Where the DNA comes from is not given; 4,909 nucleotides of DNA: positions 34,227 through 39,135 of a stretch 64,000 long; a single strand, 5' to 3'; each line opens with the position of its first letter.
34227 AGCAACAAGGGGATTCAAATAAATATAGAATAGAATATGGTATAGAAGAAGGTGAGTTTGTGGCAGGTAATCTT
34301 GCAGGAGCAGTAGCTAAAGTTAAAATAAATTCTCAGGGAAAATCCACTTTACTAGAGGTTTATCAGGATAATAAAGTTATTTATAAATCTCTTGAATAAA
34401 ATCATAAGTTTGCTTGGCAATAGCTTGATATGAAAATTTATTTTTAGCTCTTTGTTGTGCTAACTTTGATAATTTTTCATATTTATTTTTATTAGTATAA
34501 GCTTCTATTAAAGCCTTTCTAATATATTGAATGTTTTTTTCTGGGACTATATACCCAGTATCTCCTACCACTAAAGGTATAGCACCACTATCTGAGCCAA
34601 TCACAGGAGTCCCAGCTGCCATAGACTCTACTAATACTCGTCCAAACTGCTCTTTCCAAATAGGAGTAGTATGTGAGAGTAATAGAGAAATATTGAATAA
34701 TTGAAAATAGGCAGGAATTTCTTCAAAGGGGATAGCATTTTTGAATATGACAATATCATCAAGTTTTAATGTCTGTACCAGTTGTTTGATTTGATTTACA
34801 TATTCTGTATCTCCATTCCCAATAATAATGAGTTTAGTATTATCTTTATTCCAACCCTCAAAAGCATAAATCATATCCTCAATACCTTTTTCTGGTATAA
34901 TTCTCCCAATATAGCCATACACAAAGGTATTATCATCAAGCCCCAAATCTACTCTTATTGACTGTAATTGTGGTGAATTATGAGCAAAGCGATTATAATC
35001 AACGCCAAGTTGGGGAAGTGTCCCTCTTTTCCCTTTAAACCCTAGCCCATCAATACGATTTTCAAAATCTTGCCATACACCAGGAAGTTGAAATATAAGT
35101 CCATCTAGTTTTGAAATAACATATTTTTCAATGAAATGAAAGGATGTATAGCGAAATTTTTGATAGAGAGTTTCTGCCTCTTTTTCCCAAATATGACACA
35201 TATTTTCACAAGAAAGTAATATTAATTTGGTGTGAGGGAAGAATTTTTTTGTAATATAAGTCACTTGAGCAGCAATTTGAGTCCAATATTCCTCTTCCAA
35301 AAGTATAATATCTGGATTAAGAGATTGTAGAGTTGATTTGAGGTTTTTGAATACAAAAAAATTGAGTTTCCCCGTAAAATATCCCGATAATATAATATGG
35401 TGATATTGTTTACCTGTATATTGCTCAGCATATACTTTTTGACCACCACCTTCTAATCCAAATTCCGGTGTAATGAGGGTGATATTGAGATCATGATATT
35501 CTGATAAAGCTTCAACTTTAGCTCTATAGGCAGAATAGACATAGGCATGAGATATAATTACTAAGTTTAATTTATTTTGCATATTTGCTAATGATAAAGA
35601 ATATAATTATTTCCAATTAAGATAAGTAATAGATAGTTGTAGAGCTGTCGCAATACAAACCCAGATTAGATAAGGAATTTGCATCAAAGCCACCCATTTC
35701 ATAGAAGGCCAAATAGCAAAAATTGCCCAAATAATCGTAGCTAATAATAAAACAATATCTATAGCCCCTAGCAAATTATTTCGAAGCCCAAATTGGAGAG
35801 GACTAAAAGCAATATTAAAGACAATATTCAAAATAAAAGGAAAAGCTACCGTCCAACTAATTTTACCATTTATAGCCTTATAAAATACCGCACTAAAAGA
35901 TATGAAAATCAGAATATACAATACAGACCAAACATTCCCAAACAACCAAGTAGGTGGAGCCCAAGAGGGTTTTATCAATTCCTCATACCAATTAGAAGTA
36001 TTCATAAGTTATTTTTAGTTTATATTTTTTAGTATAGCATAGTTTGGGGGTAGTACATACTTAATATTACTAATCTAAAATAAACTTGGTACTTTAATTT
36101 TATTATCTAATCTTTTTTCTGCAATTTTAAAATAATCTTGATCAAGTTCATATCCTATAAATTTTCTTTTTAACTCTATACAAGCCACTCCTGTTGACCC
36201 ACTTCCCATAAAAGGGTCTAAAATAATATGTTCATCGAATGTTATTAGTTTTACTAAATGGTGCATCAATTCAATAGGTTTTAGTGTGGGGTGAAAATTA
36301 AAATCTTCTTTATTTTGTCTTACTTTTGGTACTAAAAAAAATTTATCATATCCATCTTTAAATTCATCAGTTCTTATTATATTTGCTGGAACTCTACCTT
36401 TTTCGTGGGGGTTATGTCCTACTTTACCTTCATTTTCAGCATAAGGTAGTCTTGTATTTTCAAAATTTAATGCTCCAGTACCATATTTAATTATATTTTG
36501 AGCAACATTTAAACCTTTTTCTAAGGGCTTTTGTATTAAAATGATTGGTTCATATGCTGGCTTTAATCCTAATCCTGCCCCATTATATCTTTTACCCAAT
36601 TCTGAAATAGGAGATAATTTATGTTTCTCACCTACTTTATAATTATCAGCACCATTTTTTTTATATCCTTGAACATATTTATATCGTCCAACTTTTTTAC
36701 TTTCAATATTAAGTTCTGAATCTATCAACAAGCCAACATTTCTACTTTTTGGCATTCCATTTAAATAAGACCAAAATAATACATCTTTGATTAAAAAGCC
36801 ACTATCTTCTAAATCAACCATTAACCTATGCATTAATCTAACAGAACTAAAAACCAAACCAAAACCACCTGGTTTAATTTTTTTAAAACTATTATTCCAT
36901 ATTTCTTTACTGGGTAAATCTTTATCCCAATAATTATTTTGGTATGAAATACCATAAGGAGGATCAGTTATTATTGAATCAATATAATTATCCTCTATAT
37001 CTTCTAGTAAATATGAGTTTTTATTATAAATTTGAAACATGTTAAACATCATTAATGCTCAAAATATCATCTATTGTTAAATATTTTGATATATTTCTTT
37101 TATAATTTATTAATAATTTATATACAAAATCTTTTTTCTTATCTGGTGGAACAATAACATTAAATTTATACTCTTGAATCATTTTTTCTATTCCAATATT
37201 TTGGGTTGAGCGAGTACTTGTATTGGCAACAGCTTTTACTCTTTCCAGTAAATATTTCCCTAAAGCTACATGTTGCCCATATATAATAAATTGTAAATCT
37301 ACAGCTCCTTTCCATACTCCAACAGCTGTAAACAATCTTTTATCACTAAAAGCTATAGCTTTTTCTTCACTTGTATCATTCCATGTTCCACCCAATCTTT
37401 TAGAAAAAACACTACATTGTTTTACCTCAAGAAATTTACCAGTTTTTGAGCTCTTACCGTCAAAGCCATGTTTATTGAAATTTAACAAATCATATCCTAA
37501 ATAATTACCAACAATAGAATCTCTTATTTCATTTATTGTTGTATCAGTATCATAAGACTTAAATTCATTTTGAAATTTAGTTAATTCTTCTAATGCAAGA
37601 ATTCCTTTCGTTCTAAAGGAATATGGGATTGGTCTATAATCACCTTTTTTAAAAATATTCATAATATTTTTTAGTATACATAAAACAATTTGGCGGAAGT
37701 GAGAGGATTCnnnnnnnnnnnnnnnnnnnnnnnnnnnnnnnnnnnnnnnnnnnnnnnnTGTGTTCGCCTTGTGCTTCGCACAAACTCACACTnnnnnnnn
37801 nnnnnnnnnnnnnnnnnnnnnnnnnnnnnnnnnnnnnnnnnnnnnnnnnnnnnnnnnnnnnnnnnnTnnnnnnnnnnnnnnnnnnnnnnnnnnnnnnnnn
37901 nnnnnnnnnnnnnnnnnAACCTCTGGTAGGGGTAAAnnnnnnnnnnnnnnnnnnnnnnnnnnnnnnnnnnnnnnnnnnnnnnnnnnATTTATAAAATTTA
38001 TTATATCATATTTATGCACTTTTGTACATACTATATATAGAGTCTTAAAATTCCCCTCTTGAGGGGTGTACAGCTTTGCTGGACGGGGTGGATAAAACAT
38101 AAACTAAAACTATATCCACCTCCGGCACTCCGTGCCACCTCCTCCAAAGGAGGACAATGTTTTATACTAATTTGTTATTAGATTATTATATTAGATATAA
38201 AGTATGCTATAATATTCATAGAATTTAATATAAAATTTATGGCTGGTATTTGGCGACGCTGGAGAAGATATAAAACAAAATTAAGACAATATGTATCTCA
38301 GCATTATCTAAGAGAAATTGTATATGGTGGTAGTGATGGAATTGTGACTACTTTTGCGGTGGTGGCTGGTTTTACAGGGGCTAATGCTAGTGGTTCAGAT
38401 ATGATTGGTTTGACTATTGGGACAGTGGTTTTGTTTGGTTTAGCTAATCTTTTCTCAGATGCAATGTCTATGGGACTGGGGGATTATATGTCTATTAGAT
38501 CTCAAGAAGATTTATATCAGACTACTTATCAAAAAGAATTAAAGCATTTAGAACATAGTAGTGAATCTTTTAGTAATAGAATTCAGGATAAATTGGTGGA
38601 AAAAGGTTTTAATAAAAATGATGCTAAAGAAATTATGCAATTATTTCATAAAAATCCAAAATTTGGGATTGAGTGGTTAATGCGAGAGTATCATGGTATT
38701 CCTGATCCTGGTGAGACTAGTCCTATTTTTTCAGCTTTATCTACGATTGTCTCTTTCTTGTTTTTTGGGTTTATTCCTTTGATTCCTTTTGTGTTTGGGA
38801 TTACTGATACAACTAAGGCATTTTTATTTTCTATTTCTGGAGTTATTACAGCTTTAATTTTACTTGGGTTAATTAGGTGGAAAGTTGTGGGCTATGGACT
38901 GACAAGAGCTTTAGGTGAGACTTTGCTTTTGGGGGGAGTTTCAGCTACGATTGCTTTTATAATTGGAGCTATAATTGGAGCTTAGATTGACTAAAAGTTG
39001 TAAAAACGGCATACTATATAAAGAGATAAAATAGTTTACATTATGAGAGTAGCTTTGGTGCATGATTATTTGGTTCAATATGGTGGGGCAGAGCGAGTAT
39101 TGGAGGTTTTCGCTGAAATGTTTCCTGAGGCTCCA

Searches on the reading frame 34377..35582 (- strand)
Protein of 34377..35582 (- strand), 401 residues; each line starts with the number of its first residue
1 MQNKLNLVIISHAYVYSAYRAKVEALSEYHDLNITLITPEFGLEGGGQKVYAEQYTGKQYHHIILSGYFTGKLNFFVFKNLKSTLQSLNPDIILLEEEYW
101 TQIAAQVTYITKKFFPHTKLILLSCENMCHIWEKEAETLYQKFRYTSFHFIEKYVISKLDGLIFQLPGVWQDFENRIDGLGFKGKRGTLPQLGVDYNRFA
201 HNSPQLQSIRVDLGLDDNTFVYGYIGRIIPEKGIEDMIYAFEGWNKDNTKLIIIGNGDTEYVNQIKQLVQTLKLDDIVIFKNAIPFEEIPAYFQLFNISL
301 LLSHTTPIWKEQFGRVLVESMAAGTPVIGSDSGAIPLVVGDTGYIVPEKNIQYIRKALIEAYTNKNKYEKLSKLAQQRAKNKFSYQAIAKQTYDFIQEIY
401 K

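Call 44: search_protein_families(library=pfam, proteins=[window:34377-35582:-], max_evalue=0.001)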
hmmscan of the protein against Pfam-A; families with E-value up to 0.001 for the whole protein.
window:34377-35582:- (401 aa): 2 families
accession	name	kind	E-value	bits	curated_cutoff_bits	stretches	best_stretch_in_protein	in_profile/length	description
PF00534.26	Glycos_transf_1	-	2.9e-31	108.7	26.4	1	209-377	5-171/172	Glycosyl transferases group 1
PF13692.12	Glyco_trans_1_4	-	3.5e-21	76.4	27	1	221-364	3-142/142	Glycosyl transferases group 1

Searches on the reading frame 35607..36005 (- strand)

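Call 44: search_protein_families(library=pfam, proteins=[window:35607-36005:-], max_evalue=0.001)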
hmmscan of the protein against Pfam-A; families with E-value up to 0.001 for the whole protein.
window:35607-36005:- (132 aa): 1 family
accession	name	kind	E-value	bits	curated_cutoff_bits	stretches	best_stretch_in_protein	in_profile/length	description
PF03073.20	TspO_MBR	-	1.2e-29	103.3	24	1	3-128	20-144/145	TspO/MBR family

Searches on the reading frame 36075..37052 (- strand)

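Call 44: search_protein_families(library=pfam, proteins=[window:36075-37052:-], max_evalue=0.001)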
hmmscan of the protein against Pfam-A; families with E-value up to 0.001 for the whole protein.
window:36075-37052:- (325 aa): 2 families
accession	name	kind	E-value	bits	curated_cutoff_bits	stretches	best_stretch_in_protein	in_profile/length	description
PF01555.25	N6_N4_Mtase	-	1.6e-34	120.3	26.7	1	24-313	1-221/221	DNA methylase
PF01170.24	UPF0020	-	0.00087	19.5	22.3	0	20-41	118-139/197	RMKL-like, methyltransferase domain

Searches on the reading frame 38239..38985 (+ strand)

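Call 44: search_protein_families(library=pfam, proteins=[window:38239-38985:+], max_evalue=0.001)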
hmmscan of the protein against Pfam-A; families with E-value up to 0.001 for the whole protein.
window:38239-38985:+ (248 aa): 1 family
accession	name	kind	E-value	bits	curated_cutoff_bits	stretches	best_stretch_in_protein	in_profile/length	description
PF01988.24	VIT1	-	4.1e-52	177.5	28.1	1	24-243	1-213/214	VIT family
